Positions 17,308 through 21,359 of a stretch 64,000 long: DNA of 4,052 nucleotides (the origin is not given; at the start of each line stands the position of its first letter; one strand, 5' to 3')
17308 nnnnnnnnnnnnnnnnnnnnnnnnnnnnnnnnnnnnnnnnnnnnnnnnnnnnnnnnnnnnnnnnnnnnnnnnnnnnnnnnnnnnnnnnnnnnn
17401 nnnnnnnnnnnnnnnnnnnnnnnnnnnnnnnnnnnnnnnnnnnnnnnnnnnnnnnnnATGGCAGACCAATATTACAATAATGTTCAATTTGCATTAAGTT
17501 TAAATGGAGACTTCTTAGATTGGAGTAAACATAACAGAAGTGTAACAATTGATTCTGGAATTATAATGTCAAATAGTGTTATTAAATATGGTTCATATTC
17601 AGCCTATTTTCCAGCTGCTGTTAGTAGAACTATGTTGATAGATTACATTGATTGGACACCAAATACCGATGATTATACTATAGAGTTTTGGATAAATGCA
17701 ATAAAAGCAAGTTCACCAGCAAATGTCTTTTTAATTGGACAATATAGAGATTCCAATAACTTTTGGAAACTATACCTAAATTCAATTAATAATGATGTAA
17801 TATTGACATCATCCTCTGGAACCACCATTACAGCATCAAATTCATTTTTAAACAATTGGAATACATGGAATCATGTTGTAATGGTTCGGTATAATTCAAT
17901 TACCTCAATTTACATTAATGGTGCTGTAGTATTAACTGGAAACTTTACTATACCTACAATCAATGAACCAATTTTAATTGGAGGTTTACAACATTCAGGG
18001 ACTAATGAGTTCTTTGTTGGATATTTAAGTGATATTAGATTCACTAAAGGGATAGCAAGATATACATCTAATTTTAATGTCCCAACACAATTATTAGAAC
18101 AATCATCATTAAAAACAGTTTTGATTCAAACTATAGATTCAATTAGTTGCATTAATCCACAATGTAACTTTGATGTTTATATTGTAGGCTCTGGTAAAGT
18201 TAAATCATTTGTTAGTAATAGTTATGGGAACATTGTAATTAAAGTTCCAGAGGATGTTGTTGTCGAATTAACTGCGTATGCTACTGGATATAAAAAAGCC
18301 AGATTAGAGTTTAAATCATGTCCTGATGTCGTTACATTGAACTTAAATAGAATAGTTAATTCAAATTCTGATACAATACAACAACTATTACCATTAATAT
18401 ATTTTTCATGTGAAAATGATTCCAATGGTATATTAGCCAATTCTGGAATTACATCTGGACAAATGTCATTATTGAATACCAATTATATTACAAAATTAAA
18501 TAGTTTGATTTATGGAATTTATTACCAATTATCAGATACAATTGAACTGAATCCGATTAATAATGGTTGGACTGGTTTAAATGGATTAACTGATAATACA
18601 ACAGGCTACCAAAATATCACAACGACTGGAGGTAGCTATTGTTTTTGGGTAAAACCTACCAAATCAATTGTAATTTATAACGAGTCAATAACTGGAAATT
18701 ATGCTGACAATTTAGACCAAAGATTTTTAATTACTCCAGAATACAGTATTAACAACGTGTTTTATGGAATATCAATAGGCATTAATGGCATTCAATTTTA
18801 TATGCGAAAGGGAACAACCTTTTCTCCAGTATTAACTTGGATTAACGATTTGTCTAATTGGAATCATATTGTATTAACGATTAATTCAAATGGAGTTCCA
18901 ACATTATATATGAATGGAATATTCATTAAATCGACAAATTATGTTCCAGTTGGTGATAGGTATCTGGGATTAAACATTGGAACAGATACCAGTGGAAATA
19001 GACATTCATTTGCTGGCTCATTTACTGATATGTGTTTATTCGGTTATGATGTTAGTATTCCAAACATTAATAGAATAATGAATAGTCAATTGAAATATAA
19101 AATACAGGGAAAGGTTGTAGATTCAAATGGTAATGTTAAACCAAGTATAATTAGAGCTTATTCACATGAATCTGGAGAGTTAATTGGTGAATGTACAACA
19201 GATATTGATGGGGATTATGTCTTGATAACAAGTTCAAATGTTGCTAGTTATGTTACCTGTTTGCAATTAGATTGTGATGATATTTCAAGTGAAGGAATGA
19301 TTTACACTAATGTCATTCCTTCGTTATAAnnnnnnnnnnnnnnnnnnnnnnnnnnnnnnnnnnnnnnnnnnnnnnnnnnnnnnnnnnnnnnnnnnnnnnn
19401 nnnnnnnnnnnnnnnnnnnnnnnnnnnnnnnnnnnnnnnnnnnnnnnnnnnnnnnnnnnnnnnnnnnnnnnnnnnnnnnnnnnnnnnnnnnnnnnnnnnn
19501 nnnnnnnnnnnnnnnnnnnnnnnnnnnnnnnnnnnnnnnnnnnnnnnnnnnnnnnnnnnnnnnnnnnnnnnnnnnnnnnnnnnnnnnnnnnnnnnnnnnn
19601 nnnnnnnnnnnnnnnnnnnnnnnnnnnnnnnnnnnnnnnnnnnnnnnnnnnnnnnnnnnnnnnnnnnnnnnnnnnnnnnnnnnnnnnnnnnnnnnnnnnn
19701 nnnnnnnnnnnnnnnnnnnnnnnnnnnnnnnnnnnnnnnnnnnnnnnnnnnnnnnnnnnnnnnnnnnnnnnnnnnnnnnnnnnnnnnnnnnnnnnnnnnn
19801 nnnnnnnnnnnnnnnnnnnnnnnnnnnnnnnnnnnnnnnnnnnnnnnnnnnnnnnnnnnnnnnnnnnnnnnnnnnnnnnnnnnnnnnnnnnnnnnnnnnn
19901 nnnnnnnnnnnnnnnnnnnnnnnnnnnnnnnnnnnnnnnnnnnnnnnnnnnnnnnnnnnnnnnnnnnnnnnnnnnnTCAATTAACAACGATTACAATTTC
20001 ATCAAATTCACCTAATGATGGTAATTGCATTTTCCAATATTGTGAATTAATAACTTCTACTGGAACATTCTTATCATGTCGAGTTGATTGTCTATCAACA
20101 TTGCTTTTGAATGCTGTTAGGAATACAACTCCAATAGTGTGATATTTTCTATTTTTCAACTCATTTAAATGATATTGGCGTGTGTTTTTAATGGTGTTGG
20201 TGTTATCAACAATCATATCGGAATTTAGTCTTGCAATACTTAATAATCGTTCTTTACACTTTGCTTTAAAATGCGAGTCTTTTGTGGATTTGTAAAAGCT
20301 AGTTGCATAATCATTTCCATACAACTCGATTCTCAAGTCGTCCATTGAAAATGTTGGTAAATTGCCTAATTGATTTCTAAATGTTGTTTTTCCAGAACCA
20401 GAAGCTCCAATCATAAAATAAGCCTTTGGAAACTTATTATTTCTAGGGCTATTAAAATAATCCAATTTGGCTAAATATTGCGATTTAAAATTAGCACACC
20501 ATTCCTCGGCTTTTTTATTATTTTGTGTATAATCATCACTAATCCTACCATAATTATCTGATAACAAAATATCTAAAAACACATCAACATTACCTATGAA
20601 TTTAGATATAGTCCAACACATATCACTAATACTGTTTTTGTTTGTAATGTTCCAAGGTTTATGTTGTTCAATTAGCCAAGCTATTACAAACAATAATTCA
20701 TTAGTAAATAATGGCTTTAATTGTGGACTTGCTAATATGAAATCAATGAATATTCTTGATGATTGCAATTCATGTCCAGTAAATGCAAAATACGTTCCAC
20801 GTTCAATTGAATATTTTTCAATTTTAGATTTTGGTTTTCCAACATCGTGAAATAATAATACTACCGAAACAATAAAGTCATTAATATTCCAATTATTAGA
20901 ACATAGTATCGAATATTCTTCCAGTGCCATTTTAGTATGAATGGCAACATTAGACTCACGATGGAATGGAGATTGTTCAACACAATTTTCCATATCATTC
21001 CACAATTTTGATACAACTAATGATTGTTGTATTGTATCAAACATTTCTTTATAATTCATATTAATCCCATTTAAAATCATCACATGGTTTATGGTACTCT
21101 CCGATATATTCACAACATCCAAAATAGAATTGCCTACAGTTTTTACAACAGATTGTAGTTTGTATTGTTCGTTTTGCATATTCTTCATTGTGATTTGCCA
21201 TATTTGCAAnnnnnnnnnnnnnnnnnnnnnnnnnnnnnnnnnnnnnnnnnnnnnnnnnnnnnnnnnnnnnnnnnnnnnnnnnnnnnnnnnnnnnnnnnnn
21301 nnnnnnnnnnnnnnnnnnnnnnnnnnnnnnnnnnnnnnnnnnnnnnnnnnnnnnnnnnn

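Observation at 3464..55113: Dispersed family of 68-bp palindromic elements with a fixed 19-12-6-12-19 architecture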

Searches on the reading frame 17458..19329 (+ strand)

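Call 6: search_protein_families(library=phrogs, proteins=[window:17458-19329:+])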
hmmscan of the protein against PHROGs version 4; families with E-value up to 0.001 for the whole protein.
window:17458-19329:+ (623 aa): 6 families
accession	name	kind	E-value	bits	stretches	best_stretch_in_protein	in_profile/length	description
phrog_3545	-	unknown function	4.1e-27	95.7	1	2-217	745-980/1115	-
phrog_24074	-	unknown function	7.4e-23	81.7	1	3-232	409-645/892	-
phrog_13163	-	tail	8.9e-15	54.7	1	65-227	572-730/976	baseplate wedge subunit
phrog_19601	-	tail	5e-11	41.5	1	27-232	641-843/2043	baseplate wedge subunit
phrog_38322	-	unknown function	6e-10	39.6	1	3-211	291-501/506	-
phrog_11583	-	unknown function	4.4e-09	34.7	1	3-245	1124-1364/2796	-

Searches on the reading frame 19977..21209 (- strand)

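Call 6: search_protein_families(library=phrogs, proteins=[window:19977-21209:-])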
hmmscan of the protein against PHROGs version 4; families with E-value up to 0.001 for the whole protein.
window:19977-21209:- (410 aa): 3 families
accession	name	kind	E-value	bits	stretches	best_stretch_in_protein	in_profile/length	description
phrog_6931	-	unknown function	9.7e-40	137.8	1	51-408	2-339/343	-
phrog_505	-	other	1.2e-14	55.5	1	262-395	3-141/295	polynucleotide kinase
phrog_2071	-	other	9.6e-12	46.3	1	258-395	13-142/282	ATPase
